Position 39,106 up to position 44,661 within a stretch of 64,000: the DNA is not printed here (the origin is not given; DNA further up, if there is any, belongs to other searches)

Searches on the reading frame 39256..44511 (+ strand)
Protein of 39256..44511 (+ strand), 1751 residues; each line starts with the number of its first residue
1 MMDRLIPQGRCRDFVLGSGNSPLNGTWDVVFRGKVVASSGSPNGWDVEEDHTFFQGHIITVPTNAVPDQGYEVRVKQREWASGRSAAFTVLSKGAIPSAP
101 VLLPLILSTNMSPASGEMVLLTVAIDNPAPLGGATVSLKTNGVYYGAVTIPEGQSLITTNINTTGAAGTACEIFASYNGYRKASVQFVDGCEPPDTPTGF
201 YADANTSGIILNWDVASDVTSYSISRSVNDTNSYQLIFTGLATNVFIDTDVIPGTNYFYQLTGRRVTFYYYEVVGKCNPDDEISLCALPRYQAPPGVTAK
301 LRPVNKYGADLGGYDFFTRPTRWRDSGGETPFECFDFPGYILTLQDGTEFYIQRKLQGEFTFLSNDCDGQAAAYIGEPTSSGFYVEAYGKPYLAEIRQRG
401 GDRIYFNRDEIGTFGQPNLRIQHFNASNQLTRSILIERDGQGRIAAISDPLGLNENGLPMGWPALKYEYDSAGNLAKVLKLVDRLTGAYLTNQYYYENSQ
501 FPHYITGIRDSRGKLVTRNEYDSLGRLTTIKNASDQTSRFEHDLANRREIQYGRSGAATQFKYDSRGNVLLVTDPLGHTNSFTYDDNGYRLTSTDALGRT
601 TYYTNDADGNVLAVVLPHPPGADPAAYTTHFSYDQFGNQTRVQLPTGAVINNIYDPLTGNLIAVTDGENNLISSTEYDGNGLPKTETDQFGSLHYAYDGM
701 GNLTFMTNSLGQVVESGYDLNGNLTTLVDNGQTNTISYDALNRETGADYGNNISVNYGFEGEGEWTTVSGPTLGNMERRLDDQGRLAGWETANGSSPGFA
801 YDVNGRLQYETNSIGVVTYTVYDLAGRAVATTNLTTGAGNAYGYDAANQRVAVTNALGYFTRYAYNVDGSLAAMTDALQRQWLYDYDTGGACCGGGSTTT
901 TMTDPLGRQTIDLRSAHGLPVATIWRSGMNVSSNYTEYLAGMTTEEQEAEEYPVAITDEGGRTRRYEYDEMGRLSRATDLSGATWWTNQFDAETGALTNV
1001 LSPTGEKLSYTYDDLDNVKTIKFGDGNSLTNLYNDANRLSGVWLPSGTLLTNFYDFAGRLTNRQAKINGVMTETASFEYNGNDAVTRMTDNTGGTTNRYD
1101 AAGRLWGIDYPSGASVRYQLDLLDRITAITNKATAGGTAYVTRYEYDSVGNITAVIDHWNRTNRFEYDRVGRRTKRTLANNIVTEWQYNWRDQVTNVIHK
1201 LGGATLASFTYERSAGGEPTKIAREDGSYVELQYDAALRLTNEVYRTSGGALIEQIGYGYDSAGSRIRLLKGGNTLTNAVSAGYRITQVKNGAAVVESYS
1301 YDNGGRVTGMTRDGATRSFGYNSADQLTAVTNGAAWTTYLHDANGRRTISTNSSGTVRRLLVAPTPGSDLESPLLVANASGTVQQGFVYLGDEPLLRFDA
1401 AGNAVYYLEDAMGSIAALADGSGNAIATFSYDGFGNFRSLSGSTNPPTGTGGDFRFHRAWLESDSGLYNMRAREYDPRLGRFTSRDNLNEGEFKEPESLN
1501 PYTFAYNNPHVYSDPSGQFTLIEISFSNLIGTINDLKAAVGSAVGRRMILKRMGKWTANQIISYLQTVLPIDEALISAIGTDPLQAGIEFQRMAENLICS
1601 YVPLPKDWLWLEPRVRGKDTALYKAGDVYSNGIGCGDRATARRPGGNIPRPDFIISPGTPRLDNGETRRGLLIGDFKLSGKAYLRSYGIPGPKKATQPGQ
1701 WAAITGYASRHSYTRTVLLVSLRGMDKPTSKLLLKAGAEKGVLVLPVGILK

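Call 8: search_protein_families(library=pfam, max_evalue=0.01, proteins=[window:39256-44511:+])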
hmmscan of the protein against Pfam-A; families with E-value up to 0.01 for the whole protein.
window:39256-44511:+ (1751 aa): 1 family
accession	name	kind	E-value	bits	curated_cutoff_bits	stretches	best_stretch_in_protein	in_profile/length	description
PF05593.20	RHS_repeat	-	5.8e-67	221.4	22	7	954-984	8-38/38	RHS Repeat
